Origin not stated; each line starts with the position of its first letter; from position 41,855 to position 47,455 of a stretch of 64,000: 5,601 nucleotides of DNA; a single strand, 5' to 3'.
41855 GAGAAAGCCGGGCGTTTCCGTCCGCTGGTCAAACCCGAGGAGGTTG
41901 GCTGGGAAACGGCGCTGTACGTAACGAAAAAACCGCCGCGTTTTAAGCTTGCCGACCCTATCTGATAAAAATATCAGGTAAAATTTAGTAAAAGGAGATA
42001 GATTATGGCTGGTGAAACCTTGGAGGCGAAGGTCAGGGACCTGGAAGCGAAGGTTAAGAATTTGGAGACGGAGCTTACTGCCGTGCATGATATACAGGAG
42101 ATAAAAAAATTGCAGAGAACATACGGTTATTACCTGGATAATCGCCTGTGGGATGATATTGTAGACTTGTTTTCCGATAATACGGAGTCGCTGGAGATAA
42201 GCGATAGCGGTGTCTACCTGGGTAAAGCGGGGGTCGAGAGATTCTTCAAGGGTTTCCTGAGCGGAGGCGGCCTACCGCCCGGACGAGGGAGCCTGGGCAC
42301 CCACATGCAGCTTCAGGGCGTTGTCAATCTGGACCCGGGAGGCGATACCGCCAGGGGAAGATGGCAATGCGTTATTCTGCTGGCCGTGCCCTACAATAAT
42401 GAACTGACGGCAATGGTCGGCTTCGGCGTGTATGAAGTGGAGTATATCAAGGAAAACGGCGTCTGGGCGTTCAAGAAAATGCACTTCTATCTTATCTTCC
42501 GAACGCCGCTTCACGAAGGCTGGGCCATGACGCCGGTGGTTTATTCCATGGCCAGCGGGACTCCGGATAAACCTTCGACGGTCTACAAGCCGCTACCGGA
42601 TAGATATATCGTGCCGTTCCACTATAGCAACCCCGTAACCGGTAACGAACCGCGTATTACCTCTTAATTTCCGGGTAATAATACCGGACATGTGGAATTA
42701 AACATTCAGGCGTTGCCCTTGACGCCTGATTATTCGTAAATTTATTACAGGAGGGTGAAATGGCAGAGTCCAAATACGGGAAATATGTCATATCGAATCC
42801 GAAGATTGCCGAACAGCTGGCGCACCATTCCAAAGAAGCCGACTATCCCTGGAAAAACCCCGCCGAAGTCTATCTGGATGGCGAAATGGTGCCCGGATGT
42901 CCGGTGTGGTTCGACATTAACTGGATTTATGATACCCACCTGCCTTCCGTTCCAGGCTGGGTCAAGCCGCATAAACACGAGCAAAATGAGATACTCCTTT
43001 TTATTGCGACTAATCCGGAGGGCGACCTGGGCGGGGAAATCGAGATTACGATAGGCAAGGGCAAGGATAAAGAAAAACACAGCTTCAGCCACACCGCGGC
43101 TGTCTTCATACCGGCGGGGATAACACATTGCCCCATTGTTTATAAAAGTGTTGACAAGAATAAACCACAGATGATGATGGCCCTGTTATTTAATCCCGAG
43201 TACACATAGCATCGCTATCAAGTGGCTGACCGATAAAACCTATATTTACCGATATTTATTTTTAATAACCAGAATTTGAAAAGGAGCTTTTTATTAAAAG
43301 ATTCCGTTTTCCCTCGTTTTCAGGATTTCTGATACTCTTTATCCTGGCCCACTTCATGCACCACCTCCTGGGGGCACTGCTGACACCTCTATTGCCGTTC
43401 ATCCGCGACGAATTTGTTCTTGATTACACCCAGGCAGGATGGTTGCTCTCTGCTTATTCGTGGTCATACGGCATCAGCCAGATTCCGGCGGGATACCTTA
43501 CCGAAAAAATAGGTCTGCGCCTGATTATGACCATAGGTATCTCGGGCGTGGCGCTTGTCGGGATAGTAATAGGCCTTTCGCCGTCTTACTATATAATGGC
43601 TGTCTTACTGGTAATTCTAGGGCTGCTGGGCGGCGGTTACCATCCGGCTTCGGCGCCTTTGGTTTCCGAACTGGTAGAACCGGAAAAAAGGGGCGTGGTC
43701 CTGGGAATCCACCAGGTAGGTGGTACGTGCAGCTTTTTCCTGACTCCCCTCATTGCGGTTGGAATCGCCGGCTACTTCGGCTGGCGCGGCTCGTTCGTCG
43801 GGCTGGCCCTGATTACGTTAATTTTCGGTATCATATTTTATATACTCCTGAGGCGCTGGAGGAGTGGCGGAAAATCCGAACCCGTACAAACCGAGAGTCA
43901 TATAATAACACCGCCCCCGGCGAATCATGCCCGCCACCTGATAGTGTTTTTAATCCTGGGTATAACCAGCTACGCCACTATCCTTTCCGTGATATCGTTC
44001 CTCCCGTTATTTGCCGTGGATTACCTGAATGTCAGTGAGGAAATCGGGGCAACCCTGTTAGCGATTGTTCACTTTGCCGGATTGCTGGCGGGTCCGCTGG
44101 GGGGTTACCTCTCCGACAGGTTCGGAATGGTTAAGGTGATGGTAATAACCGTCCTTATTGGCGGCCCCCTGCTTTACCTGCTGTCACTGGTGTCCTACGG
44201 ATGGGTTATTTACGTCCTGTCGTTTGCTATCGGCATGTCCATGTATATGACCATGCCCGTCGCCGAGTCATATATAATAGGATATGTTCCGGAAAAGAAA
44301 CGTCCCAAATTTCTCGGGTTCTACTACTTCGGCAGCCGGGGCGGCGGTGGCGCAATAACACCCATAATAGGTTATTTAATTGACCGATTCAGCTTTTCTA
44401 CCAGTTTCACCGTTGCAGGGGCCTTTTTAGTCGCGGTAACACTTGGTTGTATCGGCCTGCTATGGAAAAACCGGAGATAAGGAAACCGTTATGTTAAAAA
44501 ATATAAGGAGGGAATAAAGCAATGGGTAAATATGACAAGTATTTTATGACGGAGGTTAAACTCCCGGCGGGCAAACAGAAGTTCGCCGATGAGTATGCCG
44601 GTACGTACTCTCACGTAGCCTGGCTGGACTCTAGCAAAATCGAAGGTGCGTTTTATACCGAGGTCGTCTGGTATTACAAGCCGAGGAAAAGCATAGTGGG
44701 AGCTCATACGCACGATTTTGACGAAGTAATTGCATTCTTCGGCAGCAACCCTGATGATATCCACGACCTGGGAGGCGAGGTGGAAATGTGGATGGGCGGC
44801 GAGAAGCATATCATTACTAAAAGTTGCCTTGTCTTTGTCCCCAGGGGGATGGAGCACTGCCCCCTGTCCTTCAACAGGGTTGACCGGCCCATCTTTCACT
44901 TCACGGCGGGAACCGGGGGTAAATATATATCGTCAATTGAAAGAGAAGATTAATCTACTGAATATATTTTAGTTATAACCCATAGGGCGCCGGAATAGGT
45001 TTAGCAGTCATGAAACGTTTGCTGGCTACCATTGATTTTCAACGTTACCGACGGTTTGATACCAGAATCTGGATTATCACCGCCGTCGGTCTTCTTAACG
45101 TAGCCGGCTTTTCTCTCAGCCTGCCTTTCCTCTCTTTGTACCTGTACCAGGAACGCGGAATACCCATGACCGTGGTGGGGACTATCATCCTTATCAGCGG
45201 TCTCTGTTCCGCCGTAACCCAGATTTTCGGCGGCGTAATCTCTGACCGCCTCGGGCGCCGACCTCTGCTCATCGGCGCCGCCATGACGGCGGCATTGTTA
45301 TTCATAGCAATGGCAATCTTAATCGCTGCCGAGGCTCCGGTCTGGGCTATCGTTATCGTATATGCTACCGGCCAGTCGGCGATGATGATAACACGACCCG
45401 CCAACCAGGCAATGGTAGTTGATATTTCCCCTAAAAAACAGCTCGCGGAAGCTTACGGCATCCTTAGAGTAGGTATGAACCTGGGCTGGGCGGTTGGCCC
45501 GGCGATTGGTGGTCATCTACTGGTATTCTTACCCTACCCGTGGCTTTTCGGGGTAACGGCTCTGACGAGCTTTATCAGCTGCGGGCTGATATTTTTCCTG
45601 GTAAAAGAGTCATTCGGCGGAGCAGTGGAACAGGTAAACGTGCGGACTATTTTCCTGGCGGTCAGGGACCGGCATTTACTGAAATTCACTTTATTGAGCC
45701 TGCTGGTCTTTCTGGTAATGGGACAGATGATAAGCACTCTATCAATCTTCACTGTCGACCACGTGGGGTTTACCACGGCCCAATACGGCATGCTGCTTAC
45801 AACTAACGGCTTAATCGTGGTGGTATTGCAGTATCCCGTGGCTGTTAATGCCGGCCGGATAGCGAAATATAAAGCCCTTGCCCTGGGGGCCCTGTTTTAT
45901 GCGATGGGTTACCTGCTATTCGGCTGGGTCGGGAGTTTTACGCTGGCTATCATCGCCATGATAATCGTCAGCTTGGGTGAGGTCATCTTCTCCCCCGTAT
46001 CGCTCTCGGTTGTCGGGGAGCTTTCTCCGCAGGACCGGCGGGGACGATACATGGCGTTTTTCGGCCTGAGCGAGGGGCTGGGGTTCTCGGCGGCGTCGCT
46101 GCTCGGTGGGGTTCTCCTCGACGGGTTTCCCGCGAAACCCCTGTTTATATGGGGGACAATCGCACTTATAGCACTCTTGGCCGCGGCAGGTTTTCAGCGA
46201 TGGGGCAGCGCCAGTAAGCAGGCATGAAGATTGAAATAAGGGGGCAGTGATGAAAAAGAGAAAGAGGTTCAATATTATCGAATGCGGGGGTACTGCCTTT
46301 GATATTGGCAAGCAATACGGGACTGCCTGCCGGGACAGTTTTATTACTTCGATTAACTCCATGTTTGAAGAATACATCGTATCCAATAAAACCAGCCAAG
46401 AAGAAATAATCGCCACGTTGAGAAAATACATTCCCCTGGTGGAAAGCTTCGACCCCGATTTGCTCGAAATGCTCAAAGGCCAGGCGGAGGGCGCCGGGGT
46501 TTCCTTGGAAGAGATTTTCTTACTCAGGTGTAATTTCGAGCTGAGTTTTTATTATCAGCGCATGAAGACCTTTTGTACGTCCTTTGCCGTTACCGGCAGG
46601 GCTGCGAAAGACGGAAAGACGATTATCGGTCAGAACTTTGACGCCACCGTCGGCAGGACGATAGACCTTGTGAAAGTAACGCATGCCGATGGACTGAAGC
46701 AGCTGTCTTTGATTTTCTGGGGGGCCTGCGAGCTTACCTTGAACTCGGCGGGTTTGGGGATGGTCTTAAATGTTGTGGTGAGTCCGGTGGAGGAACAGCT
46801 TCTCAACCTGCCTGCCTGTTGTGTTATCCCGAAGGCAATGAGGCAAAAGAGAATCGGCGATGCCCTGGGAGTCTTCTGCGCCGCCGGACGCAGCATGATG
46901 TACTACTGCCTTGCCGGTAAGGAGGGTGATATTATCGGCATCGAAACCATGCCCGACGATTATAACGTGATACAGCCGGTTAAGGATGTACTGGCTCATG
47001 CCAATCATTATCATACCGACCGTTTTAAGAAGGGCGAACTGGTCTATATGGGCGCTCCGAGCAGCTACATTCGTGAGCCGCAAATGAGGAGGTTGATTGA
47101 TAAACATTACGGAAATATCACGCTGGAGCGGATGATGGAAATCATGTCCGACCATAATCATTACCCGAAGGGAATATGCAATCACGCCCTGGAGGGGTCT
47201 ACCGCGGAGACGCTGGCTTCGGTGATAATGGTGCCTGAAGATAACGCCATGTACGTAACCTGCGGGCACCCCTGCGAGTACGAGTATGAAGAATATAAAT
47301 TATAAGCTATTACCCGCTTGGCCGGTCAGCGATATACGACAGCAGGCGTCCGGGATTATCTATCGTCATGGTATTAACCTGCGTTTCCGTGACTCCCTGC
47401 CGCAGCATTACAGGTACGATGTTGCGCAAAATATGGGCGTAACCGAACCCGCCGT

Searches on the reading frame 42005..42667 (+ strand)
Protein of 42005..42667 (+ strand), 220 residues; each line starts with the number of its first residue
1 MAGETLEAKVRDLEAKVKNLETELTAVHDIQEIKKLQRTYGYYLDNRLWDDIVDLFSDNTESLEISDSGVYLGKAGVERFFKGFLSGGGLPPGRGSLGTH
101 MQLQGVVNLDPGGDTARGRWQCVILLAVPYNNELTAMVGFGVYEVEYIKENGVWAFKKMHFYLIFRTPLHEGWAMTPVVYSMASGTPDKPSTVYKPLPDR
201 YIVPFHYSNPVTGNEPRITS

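Call 37: search_protein_families(library=pfam, proteins=[window:42005-42667:+], max_evalue=0.00001)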
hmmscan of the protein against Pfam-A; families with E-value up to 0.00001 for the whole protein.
window:42005-42667:+ (220 aa): 1 family
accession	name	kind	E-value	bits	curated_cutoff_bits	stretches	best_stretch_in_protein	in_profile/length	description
PF13577.12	SnoaL_4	-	9.9e-23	81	24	1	27-160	3-126/126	SnoaL-like domain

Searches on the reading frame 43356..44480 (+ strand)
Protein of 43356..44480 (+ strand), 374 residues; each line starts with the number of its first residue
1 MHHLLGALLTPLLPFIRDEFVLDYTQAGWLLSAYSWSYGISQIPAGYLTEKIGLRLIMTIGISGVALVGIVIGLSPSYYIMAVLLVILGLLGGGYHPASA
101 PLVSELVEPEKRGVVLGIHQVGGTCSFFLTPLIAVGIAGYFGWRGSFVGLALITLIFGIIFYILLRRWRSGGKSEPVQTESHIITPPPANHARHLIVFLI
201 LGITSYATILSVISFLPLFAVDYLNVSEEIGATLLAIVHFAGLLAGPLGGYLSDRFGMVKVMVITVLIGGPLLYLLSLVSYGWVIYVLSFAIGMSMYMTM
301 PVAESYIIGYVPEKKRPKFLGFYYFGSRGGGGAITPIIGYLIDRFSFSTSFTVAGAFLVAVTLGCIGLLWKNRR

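Call 37: search_protein_families(library=pfam, proteins=[window:43356-44480:+], max_evalue=0.00001)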
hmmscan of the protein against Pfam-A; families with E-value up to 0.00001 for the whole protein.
window:43356-44480:+ (374 aa): 2 families
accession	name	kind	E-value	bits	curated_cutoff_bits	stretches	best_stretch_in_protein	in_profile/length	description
PF07690.21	MFS_1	-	3.2e-55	187.9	33.4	2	6-241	12-250/347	Major Facilitator Superfamily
PF00083.30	Sugar_tr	-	8.8e-08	31.9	22.3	1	25-165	46-191/452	Sugar (and other) transporter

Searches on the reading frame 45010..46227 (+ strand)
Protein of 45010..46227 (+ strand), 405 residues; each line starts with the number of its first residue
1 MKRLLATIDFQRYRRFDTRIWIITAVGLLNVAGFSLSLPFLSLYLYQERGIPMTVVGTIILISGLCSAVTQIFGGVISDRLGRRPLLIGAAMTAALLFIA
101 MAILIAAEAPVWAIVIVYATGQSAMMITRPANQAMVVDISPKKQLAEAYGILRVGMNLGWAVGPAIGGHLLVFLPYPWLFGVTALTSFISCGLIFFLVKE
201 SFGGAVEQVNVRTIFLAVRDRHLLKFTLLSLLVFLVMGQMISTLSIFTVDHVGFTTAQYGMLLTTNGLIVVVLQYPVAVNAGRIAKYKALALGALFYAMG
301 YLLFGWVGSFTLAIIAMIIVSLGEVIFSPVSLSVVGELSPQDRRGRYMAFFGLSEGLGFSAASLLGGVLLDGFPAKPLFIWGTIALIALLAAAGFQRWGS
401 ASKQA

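Call 37: search_protein_families(library=pfam, proteins=[window:45010-46227:+], max_evalue=0.00001)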
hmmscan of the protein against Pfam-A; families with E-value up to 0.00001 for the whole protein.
window:45010-46227:+ (405 aa): 3 families
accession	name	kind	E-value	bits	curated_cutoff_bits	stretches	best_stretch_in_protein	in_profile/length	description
PF07690.21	MFS_1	-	7.8e-46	157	33.4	2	26-255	4-235/347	Major Facilitator Superfamily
PF12832.13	MFS_1_like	-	2.1e-14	53.8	25.2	1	25-380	6-372/373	MFS_1 like family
PF05977.19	MFS_3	-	7.8e-11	41.5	27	1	70-389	61-386/524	Transmembrane secretion effector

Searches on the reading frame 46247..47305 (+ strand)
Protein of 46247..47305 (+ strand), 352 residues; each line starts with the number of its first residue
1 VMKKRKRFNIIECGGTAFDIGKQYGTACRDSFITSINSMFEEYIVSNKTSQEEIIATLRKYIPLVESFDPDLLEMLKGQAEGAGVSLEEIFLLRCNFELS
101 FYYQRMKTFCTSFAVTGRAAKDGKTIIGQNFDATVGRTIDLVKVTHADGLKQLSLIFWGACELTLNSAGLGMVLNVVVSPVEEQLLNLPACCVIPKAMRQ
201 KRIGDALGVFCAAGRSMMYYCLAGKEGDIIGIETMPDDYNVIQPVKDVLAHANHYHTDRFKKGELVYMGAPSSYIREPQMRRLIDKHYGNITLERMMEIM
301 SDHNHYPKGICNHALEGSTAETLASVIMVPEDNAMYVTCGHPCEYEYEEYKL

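Call 41: search_protein_families(library=pfam, proteins=[window:46247-47305:+], max_evalue=0.00001)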
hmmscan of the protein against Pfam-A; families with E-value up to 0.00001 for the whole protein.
window:46247-47305:+ (352 aa): 1 family
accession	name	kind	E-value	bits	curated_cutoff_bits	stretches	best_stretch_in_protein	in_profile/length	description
PF03417.21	AAT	-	5.9e-12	46.2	23.2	1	121-342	4-223/225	Acyl-coenzyme A:6-aminopenicillanic acid acyl-transferase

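Call 73: search_protein_families(library=ncbifam, proteins=[window:46247-47305:+], max_evalue=1e-10)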
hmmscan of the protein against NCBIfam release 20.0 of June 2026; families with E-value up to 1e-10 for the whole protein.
window:46247-47305:+ (352 aa): 1 family
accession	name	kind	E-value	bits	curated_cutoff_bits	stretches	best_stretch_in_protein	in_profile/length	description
NF040521.1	C45_proenzyme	subfamily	1.9e-52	178.6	85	1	15-335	2-313/313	C45 family autoproteolytic acyltransferase/hydrolase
